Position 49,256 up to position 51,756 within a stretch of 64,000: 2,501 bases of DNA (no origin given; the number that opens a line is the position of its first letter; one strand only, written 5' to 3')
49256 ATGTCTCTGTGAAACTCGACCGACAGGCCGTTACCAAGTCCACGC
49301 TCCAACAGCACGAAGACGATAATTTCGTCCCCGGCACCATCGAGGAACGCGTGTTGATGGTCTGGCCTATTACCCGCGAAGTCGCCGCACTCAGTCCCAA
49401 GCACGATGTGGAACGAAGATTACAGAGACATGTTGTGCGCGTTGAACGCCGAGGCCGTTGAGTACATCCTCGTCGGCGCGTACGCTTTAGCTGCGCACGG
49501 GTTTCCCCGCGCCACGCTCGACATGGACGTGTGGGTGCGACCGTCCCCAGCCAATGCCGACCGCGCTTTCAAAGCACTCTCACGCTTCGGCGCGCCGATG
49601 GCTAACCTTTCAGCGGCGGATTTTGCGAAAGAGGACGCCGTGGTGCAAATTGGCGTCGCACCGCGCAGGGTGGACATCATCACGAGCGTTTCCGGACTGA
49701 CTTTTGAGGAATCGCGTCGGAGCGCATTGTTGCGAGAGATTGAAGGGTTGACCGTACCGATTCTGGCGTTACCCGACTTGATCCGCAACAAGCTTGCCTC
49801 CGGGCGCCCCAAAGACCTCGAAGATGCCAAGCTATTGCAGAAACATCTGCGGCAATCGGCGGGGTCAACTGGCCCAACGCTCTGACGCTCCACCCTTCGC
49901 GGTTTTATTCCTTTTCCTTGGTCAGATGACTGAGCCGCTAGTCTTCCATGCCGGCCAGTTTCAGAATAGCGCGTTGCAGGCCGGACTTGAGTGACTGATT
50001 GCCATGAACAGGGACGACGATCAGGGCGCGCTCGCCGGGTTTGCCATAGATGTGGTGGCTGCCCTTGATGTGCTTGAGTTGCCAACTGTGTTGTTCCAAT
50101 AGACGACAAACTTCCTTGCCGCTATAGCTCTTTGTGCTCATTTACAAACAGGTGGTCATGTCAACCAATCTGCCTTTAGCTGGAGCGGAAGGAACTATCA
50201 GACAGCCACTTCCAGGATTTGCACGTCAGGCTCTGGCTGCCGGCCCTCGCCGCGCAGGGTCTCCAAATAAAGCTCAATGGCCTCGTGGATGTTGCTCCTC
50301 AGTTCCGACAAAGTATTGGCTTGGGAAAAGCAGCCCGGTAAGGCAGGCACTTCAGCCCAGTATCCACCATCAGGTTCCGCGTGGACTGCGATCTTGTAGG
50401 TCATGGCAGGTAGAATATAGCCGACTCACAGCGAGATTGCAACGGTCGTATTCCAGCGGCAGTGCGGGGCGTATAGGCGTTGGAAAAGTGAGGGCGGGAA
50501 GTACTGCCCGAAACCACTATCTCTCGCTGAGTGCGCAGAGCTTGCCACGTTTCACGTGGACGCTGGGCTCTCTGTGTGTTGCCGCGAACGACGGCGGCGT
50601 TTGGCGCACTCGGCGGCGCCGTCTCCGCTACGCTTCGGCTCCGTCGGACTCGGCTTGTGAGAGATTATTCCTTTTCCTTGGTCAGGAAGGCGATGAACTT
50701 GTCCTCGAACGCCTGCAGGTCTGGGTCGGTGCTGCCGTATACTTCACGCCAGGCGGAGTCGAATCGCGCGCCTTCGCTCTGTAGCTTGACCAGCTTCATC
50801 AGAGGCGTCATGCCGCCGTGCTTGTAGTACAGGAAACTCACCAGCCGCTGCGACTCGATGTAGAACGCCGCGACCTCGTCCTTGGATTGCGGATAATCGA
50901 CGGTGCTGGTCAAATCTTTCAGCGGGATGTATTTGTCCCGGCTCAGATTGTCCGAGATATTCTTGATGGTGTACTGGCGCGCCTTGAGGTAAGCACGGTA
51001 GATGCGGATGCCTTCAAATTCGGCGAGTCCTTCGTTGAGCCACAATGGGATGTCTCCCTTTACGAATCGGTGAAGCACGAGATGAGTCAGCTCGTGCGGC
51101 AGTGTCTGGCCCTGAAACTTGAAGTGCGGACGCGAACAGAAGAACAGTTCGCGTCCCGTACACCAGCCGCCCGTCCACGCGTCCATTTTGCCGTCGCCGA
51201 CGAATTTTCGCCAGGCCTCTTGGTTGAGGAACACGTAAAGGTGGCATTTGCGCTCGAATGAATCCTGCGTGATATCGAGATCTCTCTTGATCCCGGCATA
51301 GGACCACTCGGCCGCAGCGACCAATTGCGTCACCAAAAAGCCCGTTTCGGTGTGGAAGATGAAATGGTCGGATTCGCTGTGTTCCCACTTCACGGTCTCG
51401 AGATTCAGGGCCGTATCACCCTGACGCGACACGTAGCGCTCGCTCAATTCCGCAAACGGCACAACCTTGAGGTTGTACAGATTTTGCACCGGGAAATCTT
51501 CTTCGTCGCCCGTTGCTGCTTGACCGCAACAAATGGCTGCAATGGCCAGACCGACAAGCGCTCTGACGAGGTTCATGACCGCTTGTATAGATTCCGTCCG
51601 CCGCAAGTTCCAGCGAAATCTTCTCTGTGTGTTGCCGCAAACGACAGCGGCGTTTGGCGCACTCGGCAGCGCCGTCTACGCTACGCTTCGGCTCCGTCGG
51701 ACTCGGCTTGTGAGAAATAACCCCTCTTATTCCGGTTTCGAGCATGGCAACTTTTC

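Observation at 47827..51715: Repeat-punctuated array of promoter-bearing accessory cassettes (membrane protein / DUF4870 / MNT nucleotidyltransferase / HicBA / MA zinc peptidase)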

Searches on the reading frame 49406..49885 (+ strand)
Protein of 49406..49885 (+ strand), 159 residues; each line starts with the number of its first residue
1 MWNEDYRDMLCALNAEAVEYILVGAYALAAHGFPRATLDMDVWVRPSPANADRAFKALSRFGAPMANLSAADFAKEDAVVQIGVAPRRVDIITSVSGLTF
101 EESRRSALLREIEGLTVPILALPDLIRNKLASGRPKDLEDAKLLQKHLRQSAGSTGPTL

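Call 10: search_protein_families(library=pfam, proteins=[window:49406-49885:+], max_evalue=0.01)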
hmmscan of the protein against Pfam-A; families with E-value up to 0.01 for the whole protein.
window:49406-49885:+ (159 aa): 1 family
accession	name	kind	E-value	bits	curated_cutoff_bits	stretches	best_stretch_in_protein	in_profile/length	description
PF19502.5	DUF6036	-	8.3e-06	26.1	23.6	1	14-141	16-115/164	Nucleotidyltransferase of unknown function (DUF6036)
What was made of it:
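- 49227..49885 (+): Self-contained NTase module. It comprises its own promoter-like site (49229-49257), a small overlapping ORF (GTG 49264-49461, about 65 aa) and the DUF6036 nucleotidyltransferase (49406-49885). Pfam PF19502 (call 10).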

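Call 49: search_protein_families(library=padloc, proteins=[window:49406-49885:+], max_evalue=0.01)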
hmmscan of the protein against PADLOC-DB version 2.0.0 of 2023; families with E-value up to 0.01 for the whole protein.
window:49406-49885:+ (159 aa): 0 families

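Call 50: search_protein_families(library=ncbifam, proteins=[window:49406-49885:+], max_evalue=0.01)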
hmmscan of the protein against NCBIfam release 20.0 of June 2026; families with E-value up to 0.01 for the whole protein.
window:49406-49885:+ (159 aa): 0 families

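Call 71: find_homologous_proteins(query=window:49406-49885:+, max_evalue=1e-10)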
Query window:49406-49885:+ (159 aa): 1894 proteins with E <= 1e-10 among 2044 candidates; the best 120 are listed.
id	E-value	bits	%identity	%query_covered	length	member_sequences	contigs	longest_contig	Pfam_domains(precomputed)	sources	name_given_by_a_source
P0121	2.2e-97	341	100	100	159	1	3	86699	PF19502.6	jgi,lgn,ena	jgi:hypothetical protein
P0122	1.4e-83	296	89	97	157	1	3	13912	PF19502.6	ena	-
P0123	2.7e-83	295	89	96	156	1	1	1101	-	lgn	-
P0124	7.0e-83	294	88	98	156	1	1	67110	PF19502.6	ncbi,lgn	-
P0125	9.7e-74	264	81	94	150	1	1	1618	-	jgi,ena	-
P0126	1.4e-73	264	77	97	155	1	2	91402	-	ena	-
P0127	2.3e-73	263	81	94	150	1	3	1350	-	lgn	-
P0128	2.2e-72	260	77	95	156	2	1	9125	-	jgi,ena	-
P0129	1.3e-71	257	86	91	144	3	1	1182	PF19502.6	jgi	jgi:hypothetical protein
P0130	2.0e-71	257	79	94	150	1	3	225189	-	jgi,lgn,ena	jgi:hypothetical protein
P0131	3.5e-71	256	76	95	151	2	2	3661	PF19502.6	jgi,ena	jgi:hypothetical protein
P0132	6.5e-71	255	75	97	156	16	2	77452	-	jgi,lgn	jgi:hypothetical protein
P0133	4.3e-69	249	74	92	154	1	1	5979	PF19502.6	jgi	jgi:hypothetical protein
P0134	8.2e-68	245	70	96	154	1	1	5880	PF19502.6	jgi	jgi:hypothetical protein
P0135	3.3e-67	243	69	96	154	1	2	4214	PF08843.18,PF09970.16,PF19502.6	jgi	jgi:predicted nucleotidyltransferase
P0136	1.1e-66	241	70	97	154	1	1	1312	PF09970.16,PF19502.6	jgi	jgi:hypothetical protein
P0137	1.5e-66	241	72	93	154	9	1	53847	PF19502.6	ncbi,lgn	-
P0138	3.2e-66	240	70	96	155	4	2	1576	PF19502.6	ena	-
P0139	5.5e-66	239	70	92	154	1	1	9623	PF08843.18,PF09970.16,PF19502.6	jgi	jgi:predicted nucleotidyltransferase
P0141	7.4e-65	235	70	95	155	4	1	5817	PF19502.6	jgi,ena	-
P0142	1.1e-64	235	71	95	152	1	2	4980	PF19502.6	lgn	-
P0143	1.2e-64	235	69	96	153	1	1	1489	PF19502.6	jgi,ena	jgi:hypothetical protein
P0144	1.5e-64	234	70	94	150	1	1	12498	PF19502.6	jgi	jgi:hypothetical protein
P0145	3.1e-64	233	68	97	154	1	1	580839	PF08843.18,PF09970.16,PF19502.6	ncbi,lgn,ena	-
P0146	4.9e-64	233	67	96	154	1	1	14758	PF09970.16,PF19502.6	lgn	-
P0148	1.3e-61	225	69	96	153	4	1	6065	PF09970.16,PF19502.6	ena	-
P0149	1.5e-60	221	72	89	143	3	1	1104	PF19502.6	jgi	jgi:hypothetical protein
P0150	4.2e-60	220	68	92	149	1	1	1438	PF09970.16,PF19502.6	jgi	jgi:predicted nucleotidyltransferase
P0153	8.2e-59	216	63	94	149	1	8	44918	PF19502.6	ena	-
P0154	1.6e-58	215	66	92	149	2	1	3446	PF08843.18,PF09970.16,PF19502.6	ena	-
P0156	3.0e-58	214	66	92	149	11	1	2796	PF09970.16,PF19502.6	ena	-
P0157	3.4e-58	214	67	92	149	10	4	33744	PF08843.18,PF19502.6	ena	-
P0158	7.0e-58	213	66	92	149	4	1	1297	PF09970.16,PF19502.6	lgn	-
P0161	1.4e-57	212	64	92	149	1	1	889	PF09970.16,PF19502.6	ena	-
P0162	1.6e-57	212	63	94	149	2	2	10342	PF09970.16,PF19502.6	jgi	jgi:predicted nucleotidyltransferase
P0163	6.2e-57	210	64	92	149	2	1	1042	PF09970.16,PF19502.6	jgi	jgi:hypothetical protein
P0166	9.4e-55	203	62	95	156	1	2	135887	PF19502.6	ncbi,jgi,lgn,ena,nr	ncbi:MAG TPA: DUF6036 family nucleotidyltransferase [Verrucomicrobiae bacterium]|nr:DUF6036 family n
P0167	1.4e-54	202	60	92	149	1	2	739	PF19502.6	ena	-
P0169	9.0e-54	199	62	92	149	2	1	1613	PF08843.18,PF19502.6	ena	-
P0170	9.7e-53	196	59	95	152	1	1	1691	PF08843.18,PF19502.6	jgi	jgi:hypothetical protein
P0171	2.5e-52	195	61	95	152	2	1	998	PF19502.6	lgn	-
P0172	3.4e-52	194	62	95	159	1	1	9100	PF09970.16,PF19502.6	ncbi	-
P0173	3.5e-52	194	60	99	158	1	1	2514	PF19502.6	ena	-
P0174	5.8e-52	193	63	92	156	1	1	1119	PF19502.6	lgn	-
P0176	6.8e-52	193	61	91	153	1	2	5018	PF19502.6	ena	-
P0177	1.2e-51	192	64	87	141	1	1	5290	PF09970.16,PF19502.6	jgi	jgi:hypothetical protein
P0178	2.0e-51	192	59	91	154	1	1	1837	PF19502.6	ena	-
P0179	2.3e-51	192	63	91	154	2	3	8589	PF08843.18,PF19502.6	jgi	-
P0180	2.7e-51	191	63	91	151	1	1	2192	PF19502.6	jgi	-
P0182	2.9e-51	191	57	100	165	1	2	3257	PF19502.6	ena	-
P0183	3.1e-51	191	61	98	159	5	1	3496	PF19502.6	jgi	-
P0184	3.6e-51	191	58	91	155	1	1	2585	PF08843.18,PF19502.6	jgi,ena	-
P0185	3.8e-51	191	63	91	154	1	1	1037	PF19502.6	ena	-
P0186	4.0e-51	191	57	93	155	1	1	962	PF09970.16,PF19502.6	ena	-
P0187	4.0e-51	191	57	100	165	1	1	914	PF19502.6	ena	-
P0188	4.5e-51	191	61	91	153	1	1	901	PF19502.6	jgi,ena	-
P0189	4.6e-51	191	61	95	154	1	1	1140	PF19502.6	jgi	jgi:hypothetical protein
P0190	4.8e-51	190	62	91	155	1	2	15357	PF19502.6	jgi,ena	jgi:hypothetical protein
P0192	5.9e-51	190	61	98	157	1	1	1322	PF19502.6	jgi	jgi:hypothetical protein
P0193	6.5e-51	190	58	97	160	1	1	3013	PF19502.6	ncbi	-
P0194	6.7e-51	190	62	91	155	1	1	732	PF19502.6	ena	-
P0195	7.6e-51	190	59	100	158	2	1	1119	PF19502.6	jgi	jgi:hypothetical protein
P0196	7.9e-51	190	63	91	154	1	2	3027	PF19502.6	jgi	jgi:hypothetical protein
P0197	8.9e-51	190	62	92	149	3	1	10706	PF19502.6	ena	-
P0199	1.1e-50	189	56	97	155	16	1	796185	PF09970.16,PF19502.6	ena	-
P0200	1.1e-50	189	57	93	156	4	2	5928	PF09970.16,PF19502.6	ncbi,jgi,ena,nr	ncbi:MAG: nucleotidyltransferase [Gammaproteobacteria bacterium]|nr:nucleotidyltransferase [Gammapro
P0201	1.2e-50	189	58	93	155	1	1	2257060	PF09970.16,PF19502.6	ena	-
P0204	1.3e-50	189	63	91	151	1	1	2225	PF19502.6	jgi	-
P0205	1.4e-50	189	63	91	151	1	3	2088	PF19502.6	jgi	-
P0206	1.4e-50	189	62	92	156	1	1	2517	PF19502.6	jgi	jgi:hypothetical protein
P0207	1.4e-50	189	62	91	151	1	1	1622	PF19502.6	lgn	-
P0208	1.5e-50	189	63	91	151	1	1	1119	PF19502.6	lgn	-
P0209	1.6e-50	189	56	95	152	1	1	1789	PF09970.16,PF19502.6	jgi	jgi:hypothetical protein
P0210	1.7e-50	189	62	92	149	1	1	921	PF19502.6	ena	-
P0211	1.8e-50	189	61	91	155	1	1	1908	PF19502.6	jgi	jgi:hypothetical protein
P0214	2.1e-50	188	62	92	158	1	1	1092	PF19502.6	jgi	jgi:hypothetical protein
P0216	2.2e-50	188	56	97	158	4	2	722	PF19502.6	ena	-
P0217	2.3e-50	188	62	91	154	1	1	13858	PF19502.6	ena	-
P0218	2.3e-50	188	62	95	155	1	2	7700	PF19502.6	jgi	jgi:hypothetical protein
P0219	2.3e-50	188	60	98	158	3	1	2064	PF19502.6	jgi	jgi:hypothetical protein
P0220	2.3e-50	188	61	91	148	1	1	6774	PF08843.18,PF09970.16,PF19502.6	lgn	-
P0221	2.3e-50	188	54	94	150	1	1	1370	PF09970.16,PF19502.6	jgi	jgi:predicted nucleotidyltransferase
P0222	2.3e-50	188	54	94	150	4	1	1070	PF09970.16,PF19502.6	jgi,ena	-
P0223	2.4e-50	188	61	91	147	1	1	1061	PF19502.6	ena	-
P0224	2.4e-50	188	58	92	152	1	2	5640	PF09970.16,PF19502.6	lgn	-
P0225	2.6e-50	188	59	92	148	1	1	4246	PF08843.18,PF19502.6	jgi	jgi:hypothetical protein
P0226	2.7e-50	188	57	99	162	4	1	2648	PF19502.6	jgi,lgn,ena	-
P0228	2.7e-50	188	57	94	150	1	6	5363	PF19502.6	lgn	-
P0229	2.8e-50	188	62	91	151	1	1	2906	PF08843.18,PF19502.6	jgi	jgi:hypothetical protein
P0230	2.9e-50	188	56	98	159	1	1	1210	PF19502.6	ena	-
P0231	3.0e-50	188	58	91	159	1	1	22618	PF08843.18,PF19502.6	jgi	jgi:hypothetical protein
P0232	3.0e-50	188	61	91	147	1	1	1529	PF19502.6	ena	-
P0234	3.7e-50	188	59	96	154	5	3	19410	PF19502.6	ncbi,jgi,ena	jgi:predicted nucleotidyltransferase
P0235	3.8e-50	188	57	93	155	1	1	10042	PF09970.16,PF19502.6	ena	-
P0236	3.8e-50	188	60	92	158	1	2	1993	PF19502.6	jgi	-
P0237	3.8e-50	188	63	91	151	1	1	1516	PF08843.18,PF19502.6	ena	-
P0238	4.1e-50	187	61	91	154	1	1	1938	PF19502.6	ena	-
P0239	4.8e-50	187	61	99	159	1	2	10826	PF19502.6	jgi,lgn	jgi:hypothetical protein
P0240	4.8e-50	187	62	92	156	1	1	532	PF19502.6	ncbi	-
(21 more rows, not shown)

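Call 72: find_encoding_contigs(protein=P0124, flank=8000, max_places=3)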
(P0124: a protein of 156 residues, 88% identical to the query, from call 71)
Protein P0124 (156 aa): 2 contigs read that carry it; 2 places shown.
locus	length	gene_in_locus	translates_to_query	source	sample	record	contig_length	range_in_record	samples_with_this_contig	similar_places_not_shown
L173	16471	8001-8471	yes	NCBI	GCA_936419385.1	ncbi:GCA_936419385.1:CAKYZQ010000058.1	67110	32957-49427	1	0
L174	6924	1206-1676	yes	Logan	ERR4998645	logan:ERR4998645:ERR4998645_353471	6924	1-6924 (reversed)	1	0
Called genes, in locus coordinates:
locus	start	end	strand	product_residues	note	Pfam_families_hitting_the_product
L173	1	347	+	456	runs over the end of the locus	PF00860:Xan_ur_permease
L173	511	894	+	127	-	PF00072:Response_reg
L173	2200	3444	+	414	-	PF13173:AAA_14, PF13635:DUF4143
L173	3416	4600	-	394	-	-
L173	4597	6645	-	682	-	PF22548:AEP-TOTE, PF00270:DEAD (weak), PF04851:ResIII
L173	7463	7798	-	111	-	-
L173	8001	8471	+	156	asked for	PF19502:DUF6036 (weak)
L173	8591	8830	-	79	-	-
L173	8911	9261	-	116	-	-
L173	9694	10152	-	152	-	PF00583:Acetyltransf_1, PF13673:Acetyltransf_10 (weak), PF13508:Acetyltransf_7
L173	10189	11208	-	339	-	PF08240:ADH_N, PF00107:ADH_zinc_N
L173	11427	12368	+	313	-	PF12729:4HB_MCP_1 (weak)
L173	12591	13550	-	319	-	-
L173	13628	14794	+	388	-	PF13378:MR_MLE_C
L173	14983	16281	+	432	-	PF00375:SDF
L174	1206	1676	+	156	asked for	PF19502:DUF6036 (weak)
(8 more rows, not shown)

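Call 73: find_encoding_contigs(protein=P0122, flank=8000, max_places=3)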
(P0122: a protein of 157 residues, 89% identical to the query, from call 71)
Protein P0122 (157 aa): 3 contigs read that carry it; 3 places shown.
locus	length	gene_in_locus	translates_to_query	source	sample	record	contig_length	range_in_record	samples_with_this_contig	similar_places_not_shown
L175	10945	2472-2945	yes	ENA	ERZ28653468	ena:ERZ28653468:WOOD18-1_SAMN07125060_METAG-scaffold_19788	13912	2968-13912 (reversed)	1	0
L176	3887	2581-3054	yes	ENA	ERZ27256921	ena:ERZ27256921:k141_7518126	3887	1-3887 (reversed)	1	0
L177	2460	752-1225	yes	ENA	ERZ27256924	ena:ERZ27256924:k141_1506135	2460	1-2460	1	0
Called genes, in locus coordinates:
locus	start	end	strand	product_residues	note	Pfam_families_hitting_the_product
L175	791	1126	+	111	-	-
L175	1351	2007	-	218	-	PF06736:TMEM175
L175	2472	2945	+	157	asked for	PF19502:DUF6036 (weak)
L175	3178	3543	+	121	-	-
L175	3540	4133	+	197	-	-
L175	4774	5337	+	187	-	-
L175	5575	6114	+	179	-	PF13442:Cytochrome_CBB3, PF00034:Cytochrom_C (weak)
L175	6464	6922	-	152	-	PF13527:Acetyltransf_9, PF00583:Acetyltransf_1, PF13673:Acetyltransf_10 (weak), PF13508:Acetyltransf_7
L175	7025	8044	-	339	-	PF08240:ADH_N, PF00107:ADH_zinc_N, PF13602:ADH_zinc_N_2 (faint)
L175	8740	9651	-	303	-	PF13485:Peptidase_MA_2 (weak)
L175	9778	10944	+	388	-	PF13378:MR_MLE_C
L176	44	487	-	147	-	-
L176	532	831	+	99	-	-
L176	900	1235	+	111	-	-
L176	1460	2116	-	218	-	PF06736:TMEM175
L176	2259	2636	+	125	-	-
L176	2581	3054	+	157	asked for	PF19502:DUF6036 (weak)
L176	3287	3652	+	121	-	-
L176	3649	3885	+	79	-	?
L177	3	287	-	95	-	?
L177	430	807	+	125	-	-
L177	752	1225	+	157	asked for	PF19502:DUF6036 (weak)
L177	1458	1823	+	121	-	-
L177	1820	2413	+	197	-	-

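Call 81: search_protein_families(library=pfam, proteins=[L176:2259-2636:+], max_evalue=0.001)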
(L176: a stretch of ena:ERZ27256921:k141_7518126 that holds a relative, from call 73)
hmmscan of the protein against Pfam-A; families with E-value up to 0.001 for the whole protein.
L176:2259-2636:+ (125 aa): 0 families

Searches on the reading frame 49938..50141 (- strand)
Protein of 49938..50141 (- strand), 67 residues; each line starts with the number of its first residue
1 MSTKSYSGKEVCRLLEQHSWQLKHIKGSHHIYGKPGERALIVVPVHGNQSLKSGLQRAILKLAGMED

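Call 10: search_protein_families(library=pfam, proteins=[window:49938-50141:-], max_evalue=0.01)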
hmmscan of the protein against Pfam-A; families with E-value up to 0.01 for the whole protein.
window:49938-50141:- (67 aa): 1 family
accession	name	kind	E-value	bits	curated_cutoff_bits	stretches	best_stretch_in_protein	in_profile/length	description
PF07927.17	HicA_toxin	-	8.2e-18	64.7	27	1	8-65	1-58/58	HicA toxin of bacterial toxin-antitoxin,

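Call 49: search_protein_families(library=padloc, proteins=[window:49938-50141:-], max_evalue=0.01)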
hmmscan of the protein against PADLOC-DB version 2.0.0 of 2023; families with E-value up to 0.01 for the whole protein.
window:49938-50141:- (67 aa): 0 families

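Call 50: search_protein_families(library=ncbifam, proteins=[window:49938-50141:-], max_evalue=0.01)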
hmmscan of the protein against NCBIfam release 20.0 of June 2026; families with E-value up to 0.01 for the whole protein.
window:49938-50141:- (67 aa): 0 families

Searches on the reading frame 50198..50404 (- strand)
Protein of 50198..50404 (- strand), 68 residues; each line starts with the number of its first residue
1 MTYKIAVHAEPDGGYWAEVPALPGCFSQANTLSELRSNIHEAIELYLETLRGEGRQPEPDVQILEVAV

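Call 10: search_protein_families(library=pfam, proteins=[window:50198-50404:-], max_evalue=0.01)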
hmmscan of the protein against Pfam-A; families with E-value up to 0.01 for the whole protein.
window:50198-50404:- (68 aa): 2 families
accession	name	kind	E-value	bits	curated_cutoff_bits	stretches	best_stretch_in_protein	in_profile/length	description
PF15919.11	HicB_lk_antitox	-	2.2e-11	44.4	27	1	3-59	1-57/123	HicB_like antitoxin of bacterial toxin-antitoxin system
PF21748.3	UPF0150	-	4e-08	33.5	27.3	1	10-47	16-53/64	UPF0150-like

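Call 49: search_protein_families(library=padloc, proteins=[window:50198-50404:-], max_evalue=0.01)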
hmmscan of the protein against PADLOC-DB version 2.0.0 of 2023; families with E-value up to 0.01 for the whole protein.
window:50198-50404:- (68 aa): 0 families

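Call 50: search_protein_families(library=ncbifam, proteins=[window:50198-50404:-], max_evalue=0.01)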
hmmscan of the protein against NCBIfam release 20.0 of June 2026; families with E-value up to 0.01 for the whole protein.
window:50198-50404:- (68 aa): 0 families

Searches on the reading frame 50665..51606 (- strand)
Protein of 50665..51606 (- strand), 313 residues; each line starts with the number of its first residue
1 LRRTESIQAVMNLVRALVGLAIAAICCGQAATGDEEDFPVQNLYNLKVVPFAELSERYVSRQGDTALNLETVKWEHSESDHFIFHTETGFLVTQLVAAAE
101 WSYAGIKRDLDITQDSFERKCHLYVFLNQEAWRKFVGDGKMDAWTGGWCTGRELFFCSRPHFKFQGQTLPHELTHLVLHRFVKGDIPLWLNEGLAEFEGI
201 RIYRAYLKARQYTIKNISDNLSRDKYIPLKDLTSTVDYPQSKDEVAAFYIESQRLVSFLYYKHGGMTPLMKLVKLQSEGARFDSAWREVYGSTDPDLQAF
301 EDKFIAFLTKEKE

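Call 10: search_protein_families(library=pfam, proteins=[window:50665-51606:-], max_evalue=0.01)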
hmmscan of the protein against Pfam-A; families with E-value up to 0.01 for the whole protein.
window:50665-51606:- (313 aa): 2 families
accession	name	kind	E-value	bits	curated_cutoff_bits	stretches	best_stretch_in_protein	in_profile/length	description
PF13485.12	Peptidase_MA_2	-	3.4e-08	34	32.4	1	165-308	66-199/201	Peptidase MA superfamily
PF02170.28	PAZ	-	0.0062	16.9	28.8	0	195-238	22-67/123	PAZ domain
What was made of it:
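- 50665..51606 (-): MA-clan zinc peptidase (HExxH). The gene caller starts it at 51576, with a signal-like N-terminus. R3b (50665-50685) is its last six codons plus the stop. PF13485, E = 3.4e-8 (call 10).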

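Call 49: search_protein_families(library=padloc, proteins=[window:50665-51606:-], max_evalue=0.01)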
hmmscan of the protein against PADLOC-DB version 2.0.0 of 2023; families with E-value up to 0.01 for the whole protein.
window:50665-51606:- (313 aa): 0 families

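Call 50: search_protein_families(library=ncbifam, proteins=[window:50665-51606:-], max_evalue=0.01)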
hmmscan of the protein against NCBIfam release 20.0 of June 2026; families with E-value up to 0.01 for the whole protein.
window:50665-51606:- (313 aa): 1 family
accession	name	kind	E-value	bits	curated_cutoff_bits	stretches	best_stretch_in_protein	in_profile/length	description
NF033876.2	flagella_HExxH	equivalog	0.0013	18.2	205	1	167-304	131-259/384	flagellinolysin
